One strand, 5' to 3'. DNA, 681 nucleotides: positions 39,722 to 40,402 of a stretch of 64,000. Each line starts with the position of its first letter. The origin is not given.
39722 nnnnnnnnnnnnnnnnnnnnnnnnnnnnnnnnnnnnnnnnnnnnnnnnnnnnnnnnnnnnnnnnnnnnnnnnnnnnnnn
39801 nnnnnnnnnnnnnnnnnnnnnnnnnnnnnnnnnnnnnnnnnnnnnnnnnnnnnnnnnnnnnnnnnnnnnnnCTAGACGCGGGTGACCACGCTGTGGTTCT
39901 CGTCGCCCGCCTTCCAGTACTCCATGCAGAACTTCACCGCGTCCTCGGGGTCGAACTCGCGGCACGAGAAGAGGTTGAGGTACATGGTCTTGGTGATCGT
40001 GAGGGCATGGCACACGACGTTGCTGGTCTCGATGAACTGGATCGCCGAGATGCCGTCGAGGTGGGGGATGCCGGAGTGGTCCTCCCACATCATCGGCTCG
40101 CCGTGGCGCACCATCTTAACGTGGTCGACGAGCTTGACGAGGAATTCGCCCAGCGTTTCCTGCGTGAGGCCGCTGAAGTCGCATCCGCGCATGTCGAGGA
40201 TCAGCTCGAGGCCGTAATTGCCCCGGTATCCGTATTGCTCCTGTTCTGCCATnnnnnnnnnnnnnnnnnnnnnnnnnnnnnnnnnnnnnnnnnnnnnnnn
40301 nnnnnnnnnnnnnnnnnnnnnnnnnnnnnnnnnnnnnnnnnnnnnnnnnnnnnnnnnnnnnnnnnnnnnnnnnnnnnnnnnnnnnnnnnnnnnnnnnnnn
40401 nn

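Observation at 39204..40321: Bacterial SET-domain lysine methyltransferase with its own strong promoter and palindromic operator, beside an AdoMet decarboxylase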

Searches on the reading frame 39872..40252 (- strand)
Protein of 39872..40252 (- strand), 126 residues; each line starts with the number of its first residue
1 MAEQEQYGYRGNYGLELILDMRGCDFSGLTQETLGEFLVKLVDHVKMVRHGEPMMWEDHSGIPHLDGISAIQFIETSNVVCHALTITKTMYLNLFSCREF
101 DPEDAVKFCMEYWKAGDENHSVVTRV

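Call 3: search_protein_families(library=pfam, proteins=[window:39872-40252:-], max_evalue=0.01)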
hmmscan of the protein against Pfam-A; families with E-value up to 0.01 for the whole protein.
window:39872-40252:- (126 aa): 1 family
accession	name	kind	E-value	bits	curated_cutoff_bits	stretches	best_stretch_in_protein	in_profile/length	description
PF02675.21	AdoMet_dc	-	2.4e-11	44.4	25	1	17-125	2-106/107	S-adenosylmethionine decarboxylase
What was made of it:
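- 39872..40252 (-): AdoMetDC-fold pyruvoyl decarboxylase homologue (126 aa from the ATG at 40252). Probably neofunctionalised, not a bona fide AdoMetDC. Pfam AdoMet_dc (call 3).
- Checked: The next gene upstream, 39872..40252 (-), matches Pfam AdoMet_dc at 44.4 bits against a cut-off of 25 (call 3).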

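Call 4: search_protein_families(library=ncbifam, proteins=[window:39872-40252:-], max_evalue=0.01)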
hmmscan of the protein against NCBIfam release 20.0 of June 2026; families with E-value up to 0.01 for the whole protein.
window:39872-40252:- (126 aa): 1 family
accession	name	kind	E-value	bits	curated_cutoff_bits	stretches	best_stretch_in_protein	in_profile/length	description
TIGR03330.1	SAM_DCase_Bsu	equivalog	8.2e-05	22.9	75.65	1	13-125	3-111/112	adenosylmethionine decarboxylase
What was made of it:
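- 39872..40252 (-): NCBIfam SpeH far below cut-off (call 4).
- On Bona fide class 1b AdoMetDC (SpeD/SpeH) - neighbour gene: 22.9 bits against a cut-off of 75.65 (call 4).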

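Call 21: search_solved_structures(query=window:39872-40252:-, max_evalue=1, show_alignments=4)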
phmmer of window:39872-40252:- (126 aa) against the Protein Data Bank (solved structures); distinct sequences matched with E-value up to 1: 0.
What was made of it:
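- On Bona fide class 1b AdoMetDC (SpeD/SpeH) - neighbour gene: No PDB sequence hit at E of 1 or less (call 21).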

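Call 23: find_homologous_proteins(query=window:39872-40252:-)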
Query window:39872-40252:- (126 aa): 108 proteins with E <= 0.001 among 108 candidates.
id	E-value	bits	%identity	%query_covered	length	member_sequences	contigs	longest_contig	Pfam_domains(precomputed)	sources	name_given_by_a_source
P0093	1.4e-70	253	86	100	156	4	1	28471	PF02675.22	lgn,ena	-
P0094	1.0e-68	247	82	100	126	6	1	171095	PF02675.22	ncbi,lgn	-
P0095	7.0e-67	241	80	100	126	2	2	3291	PF02675.22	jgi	jgi:S-adenosylmethionine/arginine decarboxylase-like enzyme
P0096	1.1e-65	238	78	99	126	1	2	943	PF02675.22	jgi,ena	jgi:S-adenosylmethionine/arginine decarboxylase-like enzyme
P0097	1.9e-60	221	75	100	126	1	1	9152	PF02675.22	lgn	-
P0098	1.7e-59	218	74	100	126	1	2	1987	PF02675.22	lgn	-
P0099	1.5e-58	214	71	100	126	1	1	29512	PF02675.22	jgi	jgi:hypothetical protein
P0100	1.2e-57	212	71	100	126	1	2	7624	PF02675.22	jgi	jgi:hypothetical protein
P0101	4.1e-57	210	75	100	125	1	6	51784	PF02675.22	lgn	-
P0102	8.1e-55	202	65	98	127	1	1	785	PF02675.22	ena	-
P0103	2.2e-54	201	65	98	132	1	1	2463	PF02675.22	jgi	jgi:S-adenosylmethionine/arginine decarboxylase-like enzyme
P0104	5.2e-54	200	67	97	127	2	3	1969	PF02675.22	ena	-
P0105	5.6e-54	200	66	100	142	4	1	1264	PF02675.22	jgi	-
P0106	1.8e-53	198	64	98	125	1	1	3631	PF02675.22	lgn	-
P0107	1.5e-52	195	63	100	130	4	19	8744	PF02675.22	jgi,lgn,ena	-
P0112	1.5e-51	192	65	98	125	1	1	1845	PF02675.22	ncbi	-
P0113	1.9e-51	192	60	98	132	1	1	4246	PF02675.22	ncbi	-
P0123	6.1e-50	187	64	98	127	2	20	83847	PF02675.22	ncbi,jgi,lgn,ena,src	ncbi:MAG TPA: S-adenosylmethionine decarboxylase [Candidatus Paceibacterota bacterium]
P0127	2.0e-49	185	59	98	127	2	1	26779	PF02675.22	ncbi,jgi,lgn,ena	ncbi:MAG: S-adenosylmethionine decarboxylase [bacterium]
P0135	1.9e-48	182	62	98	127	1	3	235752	PF02675.22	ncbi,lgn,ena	-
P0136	2.0e-48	182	62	98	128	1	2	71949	PF02675.22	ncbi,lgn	-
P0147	1.1e-41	160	60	90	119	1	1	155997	PF02675.22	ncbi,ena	-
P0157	9.2e-40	154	58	77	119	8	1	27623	PF02675.22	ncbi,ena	-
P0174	7.0e-39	151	57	90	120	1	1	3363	PF02675.22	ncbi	-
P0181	3.1e-38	149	58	90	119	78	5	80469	PF02675.22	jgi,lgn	jgi:S-adenosylmethionine/arginine decarboxylase-like enzyme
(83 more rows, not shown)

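Call 37: list_cluster_members(proteins=[P0094, P0112, P0113, P0123, P0127, P0135, P0136, P0147, P0157, P0174])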
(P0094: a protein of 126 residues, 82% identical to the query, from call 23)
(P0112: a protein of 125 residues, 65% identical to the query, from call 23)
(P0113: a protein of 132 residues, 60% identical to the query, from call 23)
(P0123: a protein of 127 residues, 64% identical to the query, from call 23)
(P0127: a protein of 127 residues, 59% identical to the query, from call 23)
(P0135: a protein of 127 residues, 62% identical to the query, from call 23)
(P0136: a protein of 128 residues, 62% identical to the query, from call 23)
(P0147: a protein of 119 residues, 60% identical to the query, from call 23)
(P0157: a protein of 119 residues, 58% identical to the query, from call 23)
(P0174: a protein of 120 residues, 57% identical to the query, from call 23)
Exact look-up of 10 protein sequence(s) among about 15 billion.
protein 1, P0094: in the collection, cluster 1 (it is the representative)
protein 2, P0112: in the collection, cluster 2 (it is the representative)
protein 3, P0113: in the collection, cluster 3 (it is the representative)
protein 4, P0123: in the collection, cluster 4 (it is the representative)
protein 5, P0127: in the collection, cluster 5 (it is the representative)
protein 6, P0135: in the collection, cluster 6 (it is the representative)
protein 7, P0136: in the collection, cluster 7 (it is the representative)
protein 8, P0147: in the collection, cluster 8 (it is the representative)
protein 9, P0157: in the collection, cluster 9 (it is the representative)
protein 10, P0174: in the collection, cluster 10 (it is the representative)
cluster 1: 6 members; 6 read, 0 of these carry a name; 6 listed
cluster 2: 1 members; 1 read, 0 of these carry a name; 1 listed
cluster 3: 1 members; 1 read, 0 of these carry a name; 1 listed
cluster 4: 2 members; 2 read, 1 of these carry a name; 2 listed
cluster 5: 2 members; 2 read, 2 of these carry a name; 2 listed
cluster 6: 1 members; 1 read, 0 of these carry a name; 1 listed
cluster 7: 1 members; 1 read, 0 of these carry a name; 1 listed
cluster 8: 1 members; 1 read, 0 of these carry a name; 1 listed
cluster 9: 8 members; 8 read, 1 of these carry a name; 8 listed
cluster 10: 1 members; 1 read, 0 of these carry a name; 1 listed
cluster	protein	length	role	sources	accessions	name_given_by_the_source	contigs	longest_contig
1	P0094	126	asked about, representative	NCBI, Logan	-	-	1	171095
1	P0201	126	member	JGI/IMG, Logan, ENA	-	-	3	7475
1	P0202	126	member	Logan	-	-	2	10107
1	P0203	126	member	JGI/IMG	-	-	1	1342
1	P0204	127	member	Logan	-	-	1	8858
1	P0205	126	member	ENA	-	-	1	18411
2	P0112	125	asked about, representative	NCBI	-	-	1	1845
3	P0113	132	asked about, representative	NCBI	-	-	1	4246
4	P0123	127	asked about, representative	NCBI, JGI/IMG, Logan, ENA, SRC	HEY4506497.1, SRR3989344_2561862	MAG TPA: S-adenosylmethionine decarboxylase [Candidatus Paceibacterota bacterium]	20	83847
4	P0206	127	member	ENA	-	-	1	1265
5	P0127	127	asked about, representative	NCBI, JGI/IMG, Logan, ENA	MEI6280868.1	MAG: S-adenosylmethionine decarboxylase [bacterium]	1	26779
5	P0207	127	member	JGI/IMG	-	S-adenosylmethionine/arginine decarboxylase-like enzyme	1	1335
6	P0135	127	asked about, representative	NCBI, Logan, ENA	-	-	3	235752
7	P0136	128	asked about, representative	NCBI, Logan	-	-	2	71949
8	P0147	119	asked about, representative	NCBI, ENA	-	-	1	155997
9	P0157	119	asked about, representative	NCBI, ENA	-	-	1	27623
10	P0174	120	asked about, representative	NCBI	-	-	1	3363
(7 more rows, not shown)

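Call 45: search_dna_similar(query=window:39872-40252:-, collection=phages, mode=protein, max_evalue=0.001, max_rows=25)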
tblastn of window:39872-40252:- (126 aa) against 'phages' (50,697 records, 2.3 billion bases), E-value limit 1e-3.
Records with a match: 7; places in all: 7; records where one place covers at least 80% of the query: 7.
Best place of each record, by identity: <60% 7.
By first word of the organism name: Sinorhizobium 7.
By host as written in the record: Sinorhizobium meliloti 7.
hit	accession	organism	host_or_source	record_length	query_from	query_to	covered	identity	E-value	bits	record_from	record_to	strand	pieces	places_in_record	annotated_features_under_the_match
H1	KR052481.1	Sinorhizobium phage phiM19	Sinorhizobium meliloti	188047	13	125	90%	24.1%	3e-4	44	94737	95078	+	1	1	S-adenosylmethionine decarboxylase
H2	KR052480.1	Sinorhizobium phage phiM7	Sinorhizobium meliloti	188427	13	125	90%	24.1%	3e-4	44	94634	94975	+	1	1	S-adenosylmethionine decarboxylase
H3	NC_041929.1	Sinorhizobium phage phiM7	Sinorhizobium meliloti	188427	13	125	90%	24.1%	3e-4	44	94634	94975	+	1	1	S-adenosylmethionine decarboxylase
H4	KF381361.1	Sinorhizobium phage phiM12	Sinorhizobium meliloti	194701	13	125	90%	24.1%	3e-4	44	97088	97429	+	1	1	S-adenosylmethionine decarboxylase-like protein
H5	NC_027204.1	Sinorhizobium phage phiM12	Sinorhizobium meliloti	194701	13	125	90%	24.1%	3e-4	44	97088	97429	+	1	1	S-adenosylmethionine decarboxylase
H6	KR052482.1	Sinorhizobium phage phiN3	Sinorhizobium meliloti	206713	13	125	90%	23.7%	8e-4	43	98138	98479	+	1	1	S-adenosylmethionine decarboxylase-like protein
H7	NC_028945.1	Sinorhizobium phage phiN3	Sinorhizobium meliloti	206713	13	125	90%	23.7%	8e-4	43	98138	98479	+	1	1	S-adenosylmethionine decarboxylase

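Call 46: get_annotated_region(hit=H1, flank=300)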
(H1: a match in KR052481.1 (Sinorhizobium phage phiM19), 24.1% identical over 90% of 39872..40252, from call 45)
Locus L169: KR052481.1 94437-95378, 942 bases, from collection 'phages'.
description: Sinorhizobium phage phiM19, complete genome.
organism: Sinorhizobium phage phiM19 (NCBI taxid 1647404)
taxonomy: Viruses; Duplodnaviria; Heunggongvirae; Uroviricota; Caudoviricetes; Emdodecavirus
host: Sinorhizobium meliloti; source: -; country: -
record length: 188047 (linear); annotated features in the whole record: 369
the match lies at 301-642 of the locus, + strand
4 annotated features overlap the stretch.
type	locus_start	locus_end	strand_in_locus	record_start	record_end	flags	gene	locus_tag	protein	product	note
CDS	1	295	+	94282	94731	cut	-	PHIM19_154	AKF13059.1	hypothetical protein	gp153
CDS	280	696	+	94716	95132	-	-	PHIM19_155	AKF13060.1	S-adenosylmethionine decarboxylase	gp154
CDS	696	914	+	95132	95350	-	-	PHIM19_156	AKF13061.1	peptidase-like protein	gp155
CDS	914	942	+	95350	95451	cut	-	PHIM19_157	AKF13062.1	hypothetical protein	gp156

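Call 51: find_encoding_contigs(protein=P0157, flank=5000, max_places=3)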
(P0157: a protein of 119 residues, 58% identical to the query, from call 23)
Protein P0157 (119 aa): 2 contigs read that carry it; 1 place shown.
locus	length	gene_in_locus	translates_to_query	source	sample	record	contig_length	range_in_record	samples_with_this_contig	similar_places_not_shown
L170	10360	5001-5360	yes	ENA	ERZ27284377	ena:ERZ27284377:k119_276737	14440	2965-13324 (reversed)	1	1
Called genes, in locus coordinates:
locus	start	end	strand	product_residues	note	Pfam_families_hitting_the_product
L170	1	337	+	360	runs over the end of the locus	PF00483:NTP_transferase, PF12804:NTP_transf_3, PF22640:ManC_GMP_beta-helix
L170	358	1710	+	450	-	PF02878:PGM_PMM_I, PF02879:PGM_PMM_II, PF02880:PGM_PMM_III, PF00408:PGM_PMM_IV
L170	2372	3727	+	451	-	PF11638:DnaA_N, PF00308:Bac_DnaA, PF08299:Bac_DnaA_C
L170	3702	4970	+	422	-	PF01546:Peptidase_M20, PF07687:M20_dimer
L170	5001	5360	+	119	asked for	PF02675:AdoMet_dc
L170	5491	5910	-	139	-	-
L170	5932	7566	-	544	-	PF00501:AMP-binding, PF13193:AMP-binding_C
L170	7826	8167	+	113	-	PF01844:HNH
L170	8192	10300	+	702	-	PF00005:ABC_tran, PF02463:SMC_N (faint), PF13175:AAA_15 (faint), PF13191:AAA_16 (faint), PF13555:AAA_29 (faint), PF12848:ABC_tran_Xtn, PF00005:ABC_tran, PF16326:ABC_tran_CTD, +1 more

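Call 52: find_encoding_contigs(protein=P0147, flank=5000, max_places=2)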
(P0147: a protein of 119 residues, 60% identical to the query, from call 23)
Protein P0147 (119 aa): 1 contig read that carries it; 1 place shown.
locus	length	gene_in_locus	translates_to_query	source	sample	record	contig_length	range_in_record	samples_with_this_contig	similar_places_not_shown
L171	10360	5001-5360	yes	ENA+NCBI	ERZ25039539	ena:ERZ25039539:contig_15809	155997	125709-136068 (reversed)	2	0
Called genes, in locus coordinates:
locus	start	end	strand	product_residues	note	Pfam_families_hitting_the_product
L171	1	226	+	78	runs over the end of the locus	PF02566:OsmC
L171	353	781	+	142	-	PF22636:FlK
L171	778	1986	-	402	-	PF07690:MFS_1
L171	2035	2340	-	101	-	-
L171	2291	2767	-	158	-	PF04199:Cyclase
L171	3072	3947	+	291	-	PF00892:EamA, PF05653:Mg_trans_NIPA (faint), PF00892:EamA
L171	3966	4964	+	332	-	PF00389:2-Hacid_dh, PF02826:2-Hacid_dh_C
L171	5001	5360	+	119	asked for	PF02675:AdoMet_dc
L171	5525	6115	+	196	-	-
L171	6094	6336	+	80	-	-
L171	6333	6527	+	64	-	-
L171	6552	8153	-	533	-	PF05970:PIF1, PF13604:AAA_30, PF01443:Viral_helicase1 (faint), PF13245:AAA_19, PF02689:Herpes_Helicase (weak)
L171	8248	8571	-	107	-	PF01965:DJ-1_PfpI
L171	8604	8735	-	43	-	-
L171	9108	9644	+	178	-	-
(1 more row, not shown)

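Call 53: find_encoding_contigs(protein=P0181, flank=5000, max_places=3)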
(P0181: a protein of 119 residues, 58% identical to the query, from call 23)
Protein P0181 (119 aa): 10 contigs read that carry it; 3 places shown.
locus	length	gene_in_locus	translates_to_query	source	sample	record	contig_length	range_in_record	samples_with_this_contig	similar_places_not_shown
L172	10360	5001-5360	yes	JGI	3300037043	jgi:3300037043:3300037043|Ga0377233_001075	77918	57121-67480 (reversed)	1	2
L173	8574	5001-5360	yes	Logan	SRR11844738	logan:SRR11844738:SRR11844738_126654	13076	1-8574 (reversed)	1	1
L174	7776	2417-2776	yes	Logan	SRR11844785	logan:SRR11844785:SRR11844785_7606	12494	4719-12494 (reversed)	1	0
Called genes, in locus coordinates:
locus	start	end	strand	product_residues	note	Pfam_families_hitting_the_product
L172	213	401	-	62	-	-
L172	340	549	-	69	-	-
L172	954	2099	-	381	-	PF07690:MFS_1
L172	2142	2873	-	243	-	PF04199:Cyclase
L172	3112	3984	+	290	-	PF00892:EamA, PF05653:Mg_trans_NIPA (faint), PF00892:EamA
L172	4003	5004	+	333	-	PF00389:2-Hacid_dh, PF02826:2-Hacid_dh_C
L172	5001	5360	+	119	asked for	PF02675:AdoMet_dc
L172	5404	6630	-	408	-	PF19293:CdaA_N, PF02457:DAC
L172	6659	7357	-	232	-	PF09335:VTT_dom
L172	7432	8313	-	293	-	PF03446:NAD_binding_2, PF00393:6PGD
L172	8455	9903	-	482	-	PF00890:FAD_binding_2 (weak), PF01134:GIDA (weak), PF07992:Pyr_redox_2, PF12831:FAD_oxidored, PF13450:NAD_binding_8 (weak), PF13738:Pyr_redox_3, PF00070:Pyr_redox, PF02852:Pyr_redox_dim, +2 more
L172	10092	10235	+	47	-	-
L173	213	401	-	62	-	-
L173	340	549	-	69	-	-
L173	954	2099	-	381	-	PF07690:MFS_1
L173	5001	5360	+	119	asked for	PF02675:AdoMet_dc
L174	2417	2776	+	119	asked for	PF02675:AdoMet_dc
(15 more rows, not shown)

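Call 54: search_dna_similar(query=L169:280-693:+, collection=phages, mode=protein, max_evalue=0.01, max_rows=40, rows=spread)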
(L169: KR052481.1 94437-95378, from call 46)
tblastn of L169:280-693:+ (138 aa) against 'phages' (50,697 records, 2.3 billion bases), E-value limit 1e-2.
Records with a match: 8; places in all: 8; records where one place covers at least 80% of the query: 7.
Best place of each record, by identity: >=99% 7; <60% 1.
By first word of the organism name: Sinorhizobium 7; Microcystis 1.
By host as written in the record: Sinorhizobium meliloti 7; Microcystis sp. SG03 1.
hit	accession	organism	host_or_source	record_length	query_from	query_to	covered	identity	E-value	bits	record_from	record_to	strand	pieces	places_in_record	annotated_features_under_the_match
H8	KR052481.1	Sinorhizobium phage phiM19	Sinorhizobium meliloti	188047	1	138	100%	100.0%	4e-90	290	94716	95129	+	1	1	S-adenosylmethionine decarboxylase | hypothetical protein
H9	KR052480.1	Sinorhizobium phage phiM7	Sinorhizobium meliloti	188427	1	138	100%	100.0%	4e-90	290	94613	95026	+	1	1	S-adenosylmethionine decarboxylase | hypothetical protein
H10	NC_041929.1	Sinorhizobium phage phiM7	Sinorhizobium meliloti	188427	1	138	100%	100.0%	4e-90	290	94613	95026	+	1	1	S-adenosylmethionine decarboxylase | hypothetical protein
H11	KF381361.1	Sinorhizobium phage phiM12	Sinorhizobium meliloti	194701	1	138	100%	100.0%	4e-90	290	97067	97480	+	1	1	S-adenosylmethionine decarboxylase-like protein | hypothetical protein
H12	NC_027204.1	Sinorhizobium phage phiM12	Sinorhizobium meliloti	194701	1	138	100%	100.0%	4e-90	290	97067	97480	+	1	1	S-adenosylmethionine decarboxylase | hypothetical protein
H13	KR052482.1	Sinorhizobium phage phiN3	Sinorhizobium meliloti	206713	1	138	100%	99.3%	1e-89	288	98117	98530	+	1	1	S-adenosylmethionine decarboxylase-like protein | hypothetical protein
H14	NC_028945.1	Sinorhizobium phage phiN3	Sinorhizobium meliloti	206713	1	138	100%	99.3%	1e-89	288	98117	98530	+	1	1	S-adenosylmethionine decarboxylase | hypothetical protein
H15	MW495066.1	Microcystis phage MaAM05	Microcystis sp. SG03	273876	8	110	75%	26.2%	2e-5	48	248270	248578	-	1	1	speH_1: S-adenosylmethionine decarboxylase proenzyme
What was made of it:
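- Tried and rejected: The phage collection returned only Sinorhizobium-phage AdoMetDC at 24% identity and one Microcystis phage (calls 45, 54).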

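Call 62: predict_structure(alignment_id=A2)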
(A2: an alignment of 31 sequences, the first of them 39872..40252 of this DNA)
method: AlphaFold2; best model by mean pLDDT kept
length: 126 residues; sequences in the alignment: 31
mean_pLDDT: 94.0   pTM: 0.87
mean pLDDT of the five models: 94.0, 93.7, 92.8, 92.6, 92.5
residues with pLDDT >= 90: 110; 70-90: 9; 50-70: 4; < 50: 3
segments of 3 or more residues with pLDDT < 50: 1-3
pLDDT, mean of each block of 10 residues (from residue 1): 61 94 98 98 97 97 97 95 98 96 98 99 95
secondary structure, 60 per line:
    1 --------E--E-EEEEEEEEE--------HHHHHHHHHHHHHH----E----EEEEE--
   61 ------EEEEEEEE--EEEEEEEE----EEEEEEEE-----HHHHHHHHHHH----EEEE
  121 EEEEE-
elements in order: E14-22 H31-44 E54-58 E67-74 E77-84 E89-96 H102-112 E117-125
